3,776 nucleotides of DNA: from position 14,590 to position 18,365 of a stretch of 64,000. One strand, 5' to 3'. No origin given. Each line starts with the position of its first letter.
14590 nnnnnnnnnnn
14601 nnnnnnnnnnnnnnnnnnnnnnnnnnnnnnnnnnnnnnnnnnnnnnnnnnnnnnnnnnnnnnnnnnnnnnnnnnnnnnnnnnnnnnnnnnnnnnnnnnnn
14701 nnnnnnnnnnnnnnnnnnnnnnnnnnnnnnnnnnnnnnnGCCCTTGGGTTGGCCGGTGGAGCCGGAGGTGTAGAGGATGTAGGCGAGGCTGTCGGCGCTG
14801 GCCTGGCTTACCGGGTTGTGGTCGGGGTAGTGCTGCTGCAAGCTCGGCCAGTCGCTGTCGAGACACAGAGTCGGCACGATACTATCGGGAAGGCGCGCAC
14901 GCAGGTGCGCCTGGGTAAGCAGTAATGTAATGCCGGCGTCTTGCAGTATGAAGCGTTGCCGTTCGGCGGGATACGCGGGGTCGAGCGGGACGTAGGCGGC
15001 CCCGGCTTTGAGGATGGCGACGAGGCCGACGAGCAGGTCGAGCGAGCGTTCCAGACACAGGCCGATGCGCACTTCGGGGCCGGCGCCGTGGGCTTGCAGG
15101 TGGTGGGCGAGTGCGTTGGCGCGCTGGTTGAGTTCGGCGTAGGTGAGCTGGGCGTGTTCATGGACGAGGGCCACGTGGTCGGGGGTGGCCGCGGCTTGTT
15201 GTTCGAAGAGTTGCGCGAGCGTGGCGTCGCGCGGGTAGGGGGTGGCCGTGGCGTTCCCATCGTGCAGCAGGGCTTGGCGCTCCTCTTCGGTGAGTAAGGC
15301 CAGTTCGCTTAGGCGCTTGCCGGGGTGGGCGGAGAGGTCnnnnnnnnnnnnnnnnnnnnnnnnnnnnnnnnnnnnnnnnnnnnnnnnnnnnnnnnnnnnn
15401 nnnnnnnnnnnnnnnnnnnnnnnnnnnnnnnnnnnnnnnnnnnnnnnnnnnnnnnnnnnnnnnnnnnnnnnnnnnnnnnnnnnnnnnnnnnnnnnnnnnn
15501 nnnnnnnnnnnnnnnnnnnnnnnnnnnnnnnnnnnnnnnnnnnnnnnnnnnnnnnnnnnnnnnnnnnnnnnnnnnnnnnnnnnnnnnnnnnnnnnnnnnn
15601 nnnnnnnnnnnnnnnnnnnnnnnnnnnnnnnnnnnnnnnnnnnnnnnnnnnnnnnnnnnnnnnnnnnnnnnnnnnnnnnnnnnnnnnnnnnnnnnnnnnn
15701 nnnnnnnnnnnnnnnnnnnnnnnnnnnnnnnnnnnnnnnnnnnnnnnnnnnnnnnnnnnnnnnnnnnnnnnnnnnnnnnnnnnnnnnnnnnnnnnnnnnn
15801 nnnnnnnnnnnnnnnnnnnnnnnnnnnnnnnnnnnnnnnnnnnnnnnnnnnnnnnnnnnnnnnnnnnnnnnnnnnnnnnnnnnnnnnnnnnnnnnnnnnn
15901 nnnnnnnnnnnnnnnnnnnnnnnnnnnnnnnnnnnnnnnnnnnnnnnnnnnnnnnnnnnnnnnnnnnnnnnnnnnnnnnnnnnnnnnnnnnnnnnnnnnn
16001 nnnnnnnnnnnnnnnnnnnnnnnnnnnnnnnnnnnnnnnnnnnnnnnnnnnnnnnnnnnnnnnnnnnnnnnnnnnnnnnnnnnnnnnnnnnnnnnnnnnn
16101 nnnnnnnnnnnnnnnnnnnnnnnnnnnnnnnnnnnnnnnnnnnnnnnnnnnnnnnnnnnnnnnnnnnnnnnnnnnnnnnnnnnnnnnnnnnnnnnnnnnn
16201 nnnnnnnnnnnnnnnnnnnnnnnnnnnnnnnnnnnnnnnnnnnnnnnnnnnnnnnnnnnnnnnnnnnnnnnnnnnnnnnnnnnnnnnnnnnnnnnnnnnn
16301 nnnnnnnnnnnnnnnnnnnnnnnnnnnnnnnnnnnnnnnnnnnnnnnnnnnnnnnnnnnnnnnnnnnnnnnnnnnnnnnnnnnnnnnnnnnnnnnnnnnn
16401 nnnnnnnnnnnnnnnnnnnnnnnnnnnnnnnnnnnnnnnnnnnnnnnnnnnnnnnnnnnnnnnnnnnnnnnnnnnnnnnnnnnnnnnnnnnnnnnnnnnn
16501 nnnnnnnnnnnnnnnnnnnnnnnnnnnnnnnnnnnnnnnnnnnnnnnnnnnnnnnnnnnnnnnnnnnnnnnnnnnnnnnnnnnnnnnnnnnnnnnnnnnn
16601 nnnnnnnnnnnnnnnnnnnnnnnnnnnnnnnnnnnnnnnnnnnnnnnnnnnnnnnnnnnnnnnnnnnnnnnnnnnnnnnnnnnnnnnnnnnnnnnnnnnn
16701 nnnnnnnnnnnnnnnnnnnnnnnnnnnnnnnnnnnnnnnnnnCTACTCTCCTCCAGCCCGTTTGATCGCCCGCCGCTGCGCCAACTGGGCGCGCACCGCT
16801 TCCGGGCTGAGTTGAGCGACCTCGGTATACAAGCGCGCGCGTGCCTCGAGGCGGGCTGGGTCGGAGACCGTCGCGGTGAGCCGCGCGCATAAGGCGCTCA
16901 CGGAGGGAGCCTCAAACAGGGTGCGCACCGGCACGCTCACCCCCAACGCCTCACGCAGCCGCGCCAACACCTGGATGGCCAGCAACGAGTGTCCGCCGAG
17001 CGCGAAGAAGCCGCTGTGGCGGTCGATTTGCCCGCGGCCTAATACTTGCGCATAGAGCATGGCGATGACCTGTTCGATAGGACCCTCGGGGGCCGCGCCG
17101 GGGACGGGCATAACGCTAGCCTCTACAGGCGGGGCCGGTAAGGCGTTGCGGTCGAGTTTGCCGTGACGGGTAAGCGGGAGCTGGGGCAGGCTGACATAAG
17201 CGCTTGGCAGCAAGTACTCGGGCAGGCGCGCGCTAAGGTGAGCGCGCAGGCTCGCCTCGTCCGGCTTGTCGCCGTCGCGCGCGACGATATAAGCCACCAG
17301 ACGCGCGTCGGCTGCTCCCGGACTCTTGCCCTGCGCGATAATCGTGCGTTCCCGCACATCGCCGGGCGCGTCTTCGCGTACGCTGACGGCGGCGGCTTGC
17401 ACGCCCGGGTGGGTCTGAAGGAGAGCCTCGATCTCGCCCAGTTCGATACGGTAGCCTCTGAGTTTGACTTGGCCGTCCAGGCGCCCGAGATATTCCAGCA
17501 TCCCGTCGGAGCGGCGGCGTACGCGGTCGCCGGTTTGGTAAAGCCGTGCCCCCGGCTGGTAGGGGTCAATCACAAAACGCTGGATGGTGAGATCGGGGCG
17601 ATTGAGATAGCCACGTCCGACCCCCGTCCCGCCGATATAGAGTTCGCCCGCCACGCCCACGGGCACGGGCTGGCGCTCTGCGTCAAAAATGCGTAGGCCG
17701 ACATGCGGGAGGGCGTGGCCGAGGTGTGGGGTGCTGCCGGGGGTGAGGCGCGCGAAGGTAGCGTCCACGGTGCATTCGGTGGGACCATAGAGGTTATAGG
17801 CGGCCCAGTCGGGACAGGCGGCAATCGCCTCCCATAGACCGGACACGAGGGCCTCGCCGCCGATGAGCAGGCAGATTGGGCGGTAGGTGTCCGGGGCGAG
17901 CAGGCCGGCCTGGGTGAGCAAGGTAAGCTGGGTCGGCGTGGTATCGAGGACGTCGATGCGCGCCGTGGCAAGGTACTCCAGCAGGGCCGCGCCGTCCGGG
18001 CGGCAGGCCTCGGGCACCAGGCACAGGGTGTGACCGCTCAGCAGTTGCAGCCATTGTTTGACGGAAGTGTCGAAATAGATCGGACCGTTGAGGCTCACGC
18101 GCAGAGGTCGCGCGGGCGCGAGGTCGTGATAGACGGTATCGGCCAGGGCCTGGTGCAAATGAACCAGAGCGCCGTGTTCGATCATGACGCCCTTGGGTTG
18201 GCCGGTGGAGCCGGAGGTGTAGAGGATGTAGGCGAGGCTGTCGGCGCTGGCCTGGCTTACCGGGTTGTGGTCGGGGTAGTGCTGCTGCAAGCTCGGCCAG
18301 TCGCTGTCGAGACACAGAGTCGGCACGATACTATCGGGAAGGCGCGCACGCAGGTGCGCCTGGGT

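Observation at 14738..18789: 603-bp near-identical direct repeat shared by two A domains, with a third diverged copy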

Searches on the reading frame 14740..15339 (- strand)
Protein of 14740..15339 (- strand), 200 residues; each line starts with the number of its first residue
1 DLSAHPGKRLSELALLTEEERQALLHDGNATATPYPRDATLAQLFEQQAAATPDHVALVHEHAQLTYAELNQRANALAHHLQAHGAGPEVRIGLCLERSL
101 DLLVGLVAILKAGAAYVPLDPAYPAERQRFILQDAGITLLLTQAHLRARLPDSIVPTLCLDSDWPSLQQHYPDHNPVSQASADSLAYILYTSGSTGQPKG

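Call 21: find_homologous_proteins(query=window:14740-15339:-, max_evalue=1e-20)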
Query window:14740-15339:- (200 aa): 2330 proteins with E <= 1e-20 among 4702 candidates; the best 120 are listed.
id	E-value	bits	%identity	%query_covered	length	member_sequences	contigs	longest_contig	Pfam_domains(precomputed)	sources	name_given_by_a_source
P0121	2.8e-63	231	60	99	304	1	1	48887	PF00501.35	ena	-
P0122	9.1e-63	230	60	98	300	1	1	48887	PF00501.35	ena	-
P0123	6.7e-61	224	57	100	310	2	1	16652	PF00668.26,PF00501.35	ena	-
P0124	4.0e-60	221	55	100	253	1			PF00668.26,PF00501.35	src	-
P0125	7.5e-59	217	55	100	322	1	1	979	PF00668.26,PF00501.35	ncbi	ncbi:MAG: AMP-binding protein, partial [Nostoc sp.]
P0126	7.6e-59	217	52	100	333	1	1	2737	PF00668.26,PF00501.35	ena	-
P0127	7.8e-59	217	54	100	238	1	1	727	PF00668.26,PF00501.35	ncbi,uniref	ncbi:AMP-binding protein, partial [Nostoc sp. CCY 9925]|uniref:AMP-binding protein n=1 Tax=Nostoc sp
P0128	9.1e-59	217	57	93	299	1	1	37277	PF00501.35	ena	-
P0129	2.9e-58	215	53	99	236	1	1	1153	PF00501.35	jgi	jgi:non-ribosomal peptide synthetase component F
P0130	4.7e-58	214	54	100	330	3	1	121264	PF00668.26,PF00501.35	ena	-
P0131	6.2e-58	214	53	100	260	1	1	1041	PF00668.26,PF00501.35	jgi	jgi:non-ribosomal peptide synthetase component F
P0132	7.6e-58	214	54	100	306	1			PF00501.35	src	-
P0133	8.1e-58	214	55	99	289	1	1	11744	PF00668.26,PF00501.35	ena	-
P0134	1.0e-57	213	57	100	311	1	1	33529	PF00668.26,PF00501.35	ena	-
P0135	1.5e-57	213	51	100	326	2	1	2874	PF00501.35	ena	-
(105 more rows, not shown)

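Call 27: search_protein_representatives(protein=window:14740-15339:-)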
Query: 200 residues. Proteins with E-value up to 0.001 (for the whole library): 140095; up to 1e-10: 98910; up to 1e-30: 40906. The best 150 are listed.
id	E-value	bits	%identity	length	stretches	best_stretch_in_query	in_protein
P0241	5.6e-280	936.4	44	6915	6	2-200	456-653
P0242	6.9e-279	932.9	47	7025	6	4-200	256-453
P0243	2.9e-273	914.6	46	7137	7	3-200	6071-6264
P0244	1.0e-265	890.0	46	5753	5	2-200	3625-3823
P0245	6.5e-264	884.0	48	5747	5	3-200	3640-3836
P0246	1.3e-261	876.5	47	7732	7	12-200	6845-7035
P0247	4.5e-261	874.8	44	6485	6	9-200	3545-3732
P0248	5.1e-256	858.3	54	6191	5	4-200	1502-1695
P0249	2.3e-255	856.2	50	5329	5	2-200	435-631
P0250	1.2e-253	850.6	45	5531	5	9-200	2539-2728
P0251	2.2e-253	849.7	46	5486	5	4-200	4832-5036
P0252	5.8e-251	841.8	37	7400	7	8-200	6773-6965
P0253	1.7e-249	837.0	50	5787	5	4-200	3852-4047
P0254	1.9e-248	833.6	46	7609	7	4-200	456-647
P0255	1.4e-246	827.5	47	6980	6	8-200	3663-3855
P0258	1.6e-243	817.6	50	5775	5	3-200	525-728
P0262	1.5e-240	807.9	47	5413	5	6-200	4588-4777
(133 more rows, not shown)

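Call 51: find_encoding_contigs(protein=P0258, flank=1000, max_places=1)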
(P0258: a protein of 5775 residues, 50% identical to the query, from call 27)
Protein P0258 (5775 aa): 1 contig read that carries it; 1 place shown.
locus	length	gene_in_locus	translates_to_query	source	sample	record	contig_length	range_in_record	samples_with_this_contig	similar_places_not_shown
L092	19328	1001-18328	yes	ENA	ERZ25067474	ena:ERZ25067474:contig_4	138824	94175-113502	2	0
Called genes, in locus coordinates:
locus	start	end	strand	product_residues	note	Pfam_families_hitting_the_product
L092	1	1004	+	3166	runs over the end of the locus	PF00668:Condensation, PF00501:AMP-binding, PF13193:AMP-binding_C, PF00550:PP-binding, PF00668:Condensation, PF00501:AMP-binding, PF13193:AMP-binding_C, PF00550:PP-binding, +4 more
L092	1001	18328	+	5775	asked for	PF00668:Condensation, PF00501:AMP-binding, PF13193:AMP-binding_C, PF00550:PP-binding, PF00668:Condensation, PF00501:AMP-binding, PF00550:PP-binding, PF13193:AMP-binding_C, +15 more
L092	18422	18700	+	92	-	-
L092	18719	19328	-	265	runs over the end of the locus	PF13640:2OG-FeII_Oxy_3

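Call 52: find_encoding_contigs(protein=P0249, flank=1000, max_places=1)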
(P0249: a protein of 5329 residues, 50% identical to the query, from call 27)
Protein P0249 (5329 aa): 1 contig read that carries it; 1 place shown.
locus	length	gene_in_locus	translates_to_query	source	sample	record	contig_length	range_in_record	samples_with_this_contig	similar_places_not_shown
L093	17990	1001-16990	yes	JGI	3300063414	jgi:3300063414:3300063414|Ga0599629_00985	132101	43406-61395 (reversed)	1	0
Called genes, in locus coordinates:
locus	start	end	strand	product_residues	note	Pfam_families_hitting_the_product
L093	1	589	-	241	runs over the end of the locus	PF13542:HTH_Tnp_ISL3 (weak)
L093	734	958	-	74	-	-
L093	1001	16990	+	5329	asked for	PF00668:Condensation, PF00501:AMP-binding, PF00550:PP-binding, PF13193:AMP-binding_C, PF00668:Condensation, PF00501:AMP-binding, PF13193:AMP-binding_C, PF00550:PP-binding, +13 more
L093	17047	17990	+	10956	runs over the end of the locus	-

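Call 53: find_encoding_contigs(protein=P0262, flank=1000, max_places=1)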
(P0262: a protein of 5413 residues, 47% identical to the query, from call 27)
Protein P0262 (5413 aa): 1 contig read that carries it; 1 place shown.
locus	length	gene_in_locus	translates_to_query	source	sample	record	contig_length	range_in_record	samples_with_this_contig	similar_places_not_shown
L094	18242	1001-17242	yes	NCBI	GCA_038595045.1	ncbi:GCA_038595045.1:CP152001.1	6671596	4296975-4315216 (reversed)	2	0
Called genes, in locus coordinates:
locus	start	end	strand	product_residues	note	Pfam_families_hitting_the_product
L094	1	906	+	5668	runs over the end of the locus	PF00668:Condensation, PF00501:AMP-binding, PF13193:AMP-binding_C, PF00550:PP-binding, PF00668:Condensation, PF00501:AMP-binding, PF13193:AMP-binding_C, PF00550:PP-binding, +17 more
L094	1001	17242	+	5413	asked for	PF00668:Condensation, PF00501:AMP-binding, PF00550:PP-binding, PF13193:AMP-binding_C, PF00668:Condensation, PF00501:AMP-binding, PF00550:PP-binding, PF13193:AMP-binding_C, +18 more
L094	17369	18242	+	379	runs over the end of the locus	PF00291:PALP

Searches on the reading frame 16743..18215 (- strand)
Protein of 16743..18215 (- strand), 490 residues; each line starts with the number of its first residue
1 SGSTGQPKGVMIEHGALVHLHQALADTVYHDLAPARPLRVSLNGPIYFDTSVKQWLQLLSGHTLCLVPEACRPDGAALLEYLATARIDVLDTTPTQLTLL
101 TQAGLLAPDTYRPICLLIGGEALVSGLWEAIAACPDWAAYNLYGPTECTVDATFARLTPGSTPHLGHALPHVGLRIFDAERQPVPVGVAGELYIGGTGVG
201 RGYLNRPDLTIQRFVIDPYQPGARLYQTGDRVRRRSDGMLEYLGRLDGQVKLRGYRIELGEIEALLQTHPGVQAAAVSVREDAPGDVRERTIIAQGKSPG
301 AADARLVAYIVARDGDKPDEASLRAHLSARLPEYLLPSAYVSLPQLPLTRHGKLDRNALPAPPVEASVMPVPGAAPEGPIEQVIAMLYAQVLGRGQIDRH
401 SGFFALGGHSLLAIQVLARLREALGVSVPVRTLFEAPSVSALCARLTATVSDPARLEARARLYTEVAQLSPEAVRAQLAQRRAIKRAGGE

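Call 49: find_encoding_contigs(protein=window:16743-18215:-, flank=10000, max_places=6)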
Protein window:16743-18215:- (490 aa): 5 contigs read that carry it; 4 places shown.
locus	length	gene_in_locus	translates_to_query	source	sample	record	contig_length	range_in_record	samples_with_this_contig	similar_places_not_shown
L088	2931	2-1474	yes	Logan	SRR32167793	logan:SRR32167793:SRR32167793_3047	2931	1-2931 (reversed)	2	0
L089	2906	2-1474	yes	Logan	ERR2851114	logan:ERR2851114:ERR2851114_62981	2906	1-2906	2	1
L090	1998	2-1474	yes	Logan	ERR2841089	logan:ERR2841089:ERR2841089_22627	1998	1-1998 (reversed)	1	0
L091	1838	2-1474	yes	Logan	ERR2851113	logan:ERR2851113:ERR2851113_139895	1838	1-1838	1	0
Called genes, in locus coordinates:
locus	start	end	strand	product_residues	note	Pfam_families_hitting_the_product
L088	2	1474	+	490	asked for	?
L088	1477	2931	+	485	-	?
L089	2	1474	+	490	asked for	?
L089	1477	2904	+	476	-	?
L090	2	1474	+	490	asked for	?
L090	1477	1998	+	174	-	?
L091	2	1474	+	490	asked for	?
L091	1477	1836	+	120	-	?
